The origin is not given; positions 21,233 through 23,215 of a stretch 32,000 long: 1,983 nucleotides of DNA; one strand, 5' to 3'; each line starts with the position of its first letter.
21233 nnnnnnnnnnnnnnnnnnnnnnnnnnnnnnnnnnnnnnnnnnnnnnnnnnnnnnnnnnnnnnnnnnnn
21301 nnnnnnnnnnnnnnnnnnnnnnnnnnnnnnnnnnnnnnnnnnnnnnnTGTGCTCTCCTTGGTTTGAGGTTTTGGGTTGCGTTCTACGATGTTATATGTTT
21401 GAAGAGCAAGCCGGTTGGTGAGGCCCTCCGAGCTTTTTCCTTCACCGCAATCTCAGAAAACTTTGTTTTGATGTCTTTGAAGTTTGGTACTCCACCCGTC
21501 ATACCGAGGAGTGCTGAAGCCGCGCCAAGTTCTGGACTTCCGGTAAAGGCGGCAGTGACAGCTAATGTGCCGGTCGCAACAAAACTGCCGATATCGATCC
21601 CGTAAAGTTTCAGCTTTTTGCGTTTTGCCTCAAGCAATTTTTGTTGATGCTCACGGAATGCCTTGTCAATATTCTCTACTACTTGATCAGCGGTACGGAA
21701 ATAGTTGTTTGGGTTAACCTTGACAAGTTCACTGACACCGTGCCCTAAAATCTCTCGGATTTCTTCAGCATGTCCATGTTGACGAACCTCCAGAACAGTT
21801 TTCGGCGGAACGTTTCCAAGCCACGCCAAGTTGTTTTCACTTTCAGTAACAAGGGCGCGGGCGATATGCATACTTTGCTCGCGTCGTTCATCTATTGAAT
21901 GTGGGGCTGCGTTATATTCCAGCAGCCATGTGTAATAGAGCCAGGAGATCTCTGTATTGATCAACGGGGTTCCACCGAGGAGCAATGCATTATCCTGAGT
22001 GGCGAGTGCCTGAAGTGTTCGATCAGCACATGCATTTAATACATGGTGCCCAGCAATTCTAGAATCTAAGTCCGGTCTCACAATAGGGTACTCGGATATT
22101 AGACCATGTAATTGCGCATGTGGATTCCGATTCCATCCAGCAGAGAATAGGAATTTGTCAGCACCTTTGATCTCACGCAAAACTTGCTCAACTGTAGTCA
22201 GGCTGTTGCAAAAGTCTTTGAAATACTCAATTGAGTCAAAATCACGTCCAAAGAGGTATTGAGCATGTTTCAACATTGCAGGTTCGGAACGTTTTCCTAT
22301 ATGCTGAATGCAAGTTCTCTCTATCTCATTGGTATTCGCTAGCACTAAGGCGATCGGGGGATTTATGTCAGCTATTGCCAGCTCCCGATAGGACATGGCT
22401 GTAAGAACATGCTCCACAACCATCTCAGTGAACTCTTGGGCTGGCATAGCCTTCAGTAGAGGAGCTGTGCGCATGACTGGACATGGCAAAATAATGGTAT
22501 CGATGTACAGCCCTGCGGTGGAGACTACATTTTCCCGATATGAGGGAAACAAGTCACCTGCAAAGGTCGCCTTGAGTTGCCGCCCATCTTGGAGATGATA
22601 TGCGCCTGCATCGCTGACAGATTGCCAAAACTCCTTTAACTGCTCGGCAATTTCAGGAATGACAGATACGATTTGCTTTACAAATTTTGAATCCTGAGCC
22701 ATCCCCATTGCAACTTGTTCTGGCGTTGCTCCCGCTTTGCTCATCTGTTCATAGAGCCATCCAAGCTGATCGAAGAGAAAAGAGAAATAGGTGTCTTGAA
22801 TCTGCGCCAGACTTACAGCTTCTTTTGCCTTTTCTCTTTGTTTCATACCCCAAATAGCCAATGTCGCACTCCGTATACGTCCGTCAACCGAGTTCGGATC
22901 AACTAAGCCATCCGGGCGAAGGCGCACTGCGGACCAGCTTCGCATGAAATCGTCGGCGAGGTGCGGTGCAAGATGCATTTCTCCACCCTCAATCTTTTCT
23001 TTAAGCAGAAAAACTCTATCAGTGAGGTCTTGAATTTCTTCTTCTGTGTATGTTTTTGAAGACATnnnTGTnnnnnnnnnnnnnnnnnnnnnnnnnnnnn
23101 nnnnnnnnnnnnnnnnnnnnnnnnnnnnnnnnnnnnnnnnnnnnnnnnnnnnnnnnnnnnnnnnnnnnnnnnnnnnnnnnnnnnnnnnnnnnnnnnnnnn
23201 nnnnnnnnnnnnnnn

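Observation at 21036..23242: Operon of a 561-aa orphan with a glycine-zipper-like tail and a 103-aa helical partner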

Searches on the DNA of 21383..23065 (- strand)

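Call 48: search_dna_similar(query=L030:8495-10154:+, collection=ecoli_genomes, mode=near, max_rows=30, rows=spread)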
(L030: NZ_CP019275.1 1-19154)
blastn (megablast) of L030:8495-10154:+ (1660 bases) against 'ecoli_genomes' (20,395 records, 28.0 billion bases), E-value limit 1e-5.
Records with a match: 19; places in all: 20; records where one place covers at least 80% of the query: 19.
Genomes with a match: 17 of 5426; with a place that covers at least 80% of the query: 17. Places per genome that has any: lowest 1, median 1, highest 3. On chromosomes: 18 places; on plasmids: 2.
Best place of each record, by identity: >=99% 19.
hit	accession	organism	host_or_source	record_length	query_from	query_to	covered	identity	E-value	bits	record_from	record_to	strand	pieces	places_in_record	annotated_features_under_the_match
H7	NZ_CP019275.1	Escherichia coli strain 13P477T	pig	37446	1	1660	100%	100.0%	0e+0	3066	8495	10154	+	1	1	hypothetical protein (x2)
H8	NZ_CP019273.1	Escherichia coli strain 13P477T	pig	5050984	1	1660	100%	99.8%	0e+0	3048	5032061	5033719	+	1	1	hypothetical protein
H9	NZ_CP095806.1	Escherichia coli strain E371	avian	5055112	1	1660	100%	99.8%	0e+0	3048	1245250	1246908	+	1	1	hypothetical protein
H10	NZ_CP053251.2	Escherichia coli strain SCU-204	Homo sapiens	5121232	1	1660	100%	99.8%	0e+0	3042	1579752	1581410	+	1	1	hypothetical protein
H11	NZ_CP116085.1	Escherichia coli strain DETEC-S566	ICU staff rectal swab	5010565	1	1660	100%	99.8%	0e+0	3042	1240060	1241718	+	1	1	hypothetical protein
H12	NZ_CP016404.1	Escherichia coli strain 210221272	swine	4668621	1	1660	100%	99.7%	0e+0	3037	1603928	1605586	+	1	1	hypothetical protein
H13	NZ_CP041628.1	Escherichia coli strain PE15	pig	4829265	1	1660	100%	99.7%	0e+0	3037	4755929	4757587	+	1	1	hypothetical protein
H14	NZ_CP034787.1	Escherichia coli strain ECCNB20-2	chicken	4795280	1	1660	100%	99.7%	0e+0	3037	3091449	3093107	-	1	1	hypothetical protein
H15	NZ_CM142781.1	Escherichia coli strain GPEC1292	chicken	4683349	1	1660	100%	99.7%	0e+0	3037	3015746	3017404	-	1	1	hypothetical protein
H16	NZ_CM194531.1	Escherichia coli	pressure-relief and ventilation ...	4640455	1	1660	100%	99.6%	0e+0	3031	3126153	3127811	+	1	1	hypothetical protein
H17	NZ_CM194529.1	Escherichia coli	pressure-relief and ventilation ...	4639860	1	1660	100%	99.6%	0e+0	3031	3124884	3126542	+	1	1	hypothetical protein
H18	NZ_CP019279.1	Escherichia coli strain 13P477T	pig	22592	1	1660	100%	99.5%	0e+0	3016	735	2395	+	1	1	hypothetical protein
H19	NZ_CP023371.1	Escherichia coli strain 1283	canine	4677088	1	1660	100%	99.3%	0e+0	3003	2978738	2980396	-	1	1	hypothetical protein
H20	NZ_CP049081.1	Escherichia coli strain p10A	Homo sapiens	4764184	1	1660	100%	99.3%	0e+0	3003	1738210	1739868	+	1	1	hypothetical protein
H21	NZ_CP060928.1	Escherichia coli strain EC13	Homo sapiens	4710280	1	1660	100%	99.3%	0e+0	3003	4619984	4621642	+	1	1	hypothetical protein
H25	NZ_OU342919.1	Escherichia coli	Underground farm slurry reservoir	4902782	1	1660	100%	99.1%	0e+0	2981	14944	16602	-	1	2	hypothetical protein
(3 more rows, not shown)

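Call 51: get_annotated_region(hit=H9, flank=9000)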
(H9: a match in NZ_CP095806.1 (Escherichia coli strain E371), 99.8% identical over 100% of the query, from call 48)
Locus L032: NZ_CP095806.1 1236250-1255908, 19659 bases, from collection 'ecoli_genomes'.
description: Escherichia coli strain E371 chromosome, complete genome
organism: Escherichia coli strain E371 (NCBI taxid 562)
replicon: chromosome; assembly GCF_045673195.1
host: avian; source: -; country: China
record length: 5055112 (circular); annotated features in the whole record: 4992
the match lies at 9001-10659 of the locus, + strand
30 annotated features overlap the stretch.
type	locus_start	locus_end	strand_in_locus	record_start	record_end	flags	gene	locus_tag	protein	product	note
CDS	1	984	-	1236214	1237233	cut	-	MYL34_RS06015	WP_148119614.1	hypothetical protein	-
CDS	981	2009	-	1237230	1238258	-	-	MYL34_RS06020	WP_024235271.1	site-specific integrase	-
CDS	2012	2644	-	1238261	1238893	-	-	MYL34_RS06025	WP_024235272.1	phage repressor protein CI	-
CDS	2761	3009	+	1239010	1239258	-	-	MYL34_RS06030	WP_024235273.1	hypothetical protein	-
CDS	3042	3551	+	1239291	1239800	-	-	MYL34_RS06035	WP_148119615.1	phage regulatory CII family protein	-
CDS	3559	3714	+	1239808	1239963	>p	-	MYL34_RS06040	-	phage filamentation protein Fil family protein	incomplete; partial in the middle of a contig; missing C-terminus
CDS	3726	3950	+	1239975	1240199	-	-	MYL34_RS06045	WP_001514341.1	hypothetical protein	-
CDS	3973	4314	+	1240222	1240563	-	-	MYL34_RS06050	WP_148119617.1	DUF5347 domain-containing protein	-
CDS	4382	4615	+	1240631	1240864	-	-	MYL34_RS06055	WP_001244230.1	DUF2732 family protein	-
CDS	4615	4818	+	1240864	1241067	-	-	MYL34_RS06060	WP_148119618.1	TraR/DksA C4-type zinc finger protein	-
CDS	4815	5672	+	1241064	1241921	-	-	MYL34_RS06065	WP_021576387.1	DNA adenine methylase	-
CDS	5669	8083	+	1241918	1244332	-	-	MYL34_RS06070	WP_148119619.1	replication endonuclease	-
CDS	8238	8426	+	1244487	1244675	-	-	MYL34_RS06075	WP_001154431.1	hypothetical protein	-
CDS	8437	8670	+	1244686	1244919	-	-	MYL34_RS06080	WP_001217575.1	DinI-like family protein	-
CDS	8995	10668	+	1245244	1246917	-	-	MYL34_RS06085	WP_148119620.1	hypothetical protein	-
CDS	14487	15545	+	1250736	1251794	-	-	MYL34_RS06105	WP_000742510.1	phage major capsid protein, P2 family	-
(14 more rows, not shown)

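Call 97: get_annotated_region(hit=H14, flank=2500)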
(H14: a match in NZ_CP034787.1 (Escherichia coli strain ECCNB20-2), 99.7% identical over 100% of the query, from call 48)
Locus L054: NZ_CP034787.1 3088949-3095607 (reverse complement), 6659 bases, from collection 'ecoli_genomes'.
description: Escherichia coli strain ECCNB20-2 chromosome, complete genome
organism: Escherichia coli strain ECCNB20-2 (NCBI taxid 562)
replicon: chromosome; assembly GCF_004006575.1
host: -; source: chicken; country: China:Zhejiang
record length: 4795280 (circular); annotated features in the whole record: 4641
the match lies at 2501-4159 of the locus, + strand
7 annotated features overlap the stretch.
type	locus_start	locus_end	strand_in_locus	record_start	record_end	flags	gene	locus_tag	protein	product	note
CDS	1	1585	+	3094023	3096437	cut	-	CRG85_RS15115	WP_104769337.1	replication endonuclease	-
CDS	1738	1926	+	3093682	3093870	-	-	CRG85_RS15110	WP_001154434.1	hypothetical protein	-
CDS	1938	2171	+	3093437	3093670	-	-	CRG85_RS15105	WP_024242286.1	DinI-like family protein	-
CDS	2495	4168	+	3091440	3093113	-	-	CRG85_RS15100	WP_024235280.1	hypothetical protein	-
CDS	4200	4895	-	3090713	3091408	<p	-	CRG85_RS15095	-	phage portal protein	incomplete; partial in the middle of a contig; missing N-terminus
CDS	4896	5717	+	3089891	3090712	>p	-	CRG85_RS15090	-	phage tail sheath subtilisin-like domain-containing protein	incomplete; partial in the middle of a contig; missing N-terminus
CDS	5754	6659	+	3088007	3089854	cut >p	-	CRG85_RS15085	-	phage tail tape measure protein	incomplete; partial in the middle of a contig; missing N-terminus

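Call 98: get_annotated_region(hit=H25, flank=2500)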
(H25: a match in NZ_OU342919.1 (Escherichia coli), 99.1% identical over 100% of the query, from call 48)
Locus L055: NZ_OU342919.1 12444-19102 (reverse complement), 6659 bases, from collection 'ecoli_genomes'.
description: Escherichia coli isolate UR21/11-869 chromosome 1, complete sequence
organism: Escherichia coli (NCBI taxid 562)
replicon: chromosome; assembly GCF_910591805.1
host: -; source: Underground farm slurry reservoir; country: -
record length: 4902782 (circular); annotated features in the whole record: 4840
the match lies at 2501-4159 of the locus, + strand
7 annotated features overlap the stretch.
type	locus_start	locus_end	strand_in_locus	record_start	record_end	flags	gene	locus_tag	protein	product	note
CDS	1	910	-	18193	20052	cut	-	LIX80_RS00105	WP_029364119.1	ATP-binding protein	-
CDS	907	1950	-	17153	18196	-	-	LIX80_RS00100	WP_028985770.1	SIR2 family protein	-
CDS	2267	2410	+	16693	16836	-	-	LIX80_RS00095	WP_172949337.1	hypothetical protein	-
CDS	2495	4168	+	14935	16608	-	-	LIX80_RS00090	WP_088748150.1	hypothetical protein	-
CDS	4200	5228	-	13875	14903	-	-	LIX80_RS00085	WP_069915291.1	phage portal protein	-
CDS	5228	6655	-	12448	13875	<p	-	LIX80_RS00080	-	terminase large subunit domain-containing protein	incomplete; partial in the middle of a contig; missing N-terminus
CDS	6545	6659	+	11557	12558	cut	-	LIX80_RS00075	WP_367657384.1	baseplate assembly protein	-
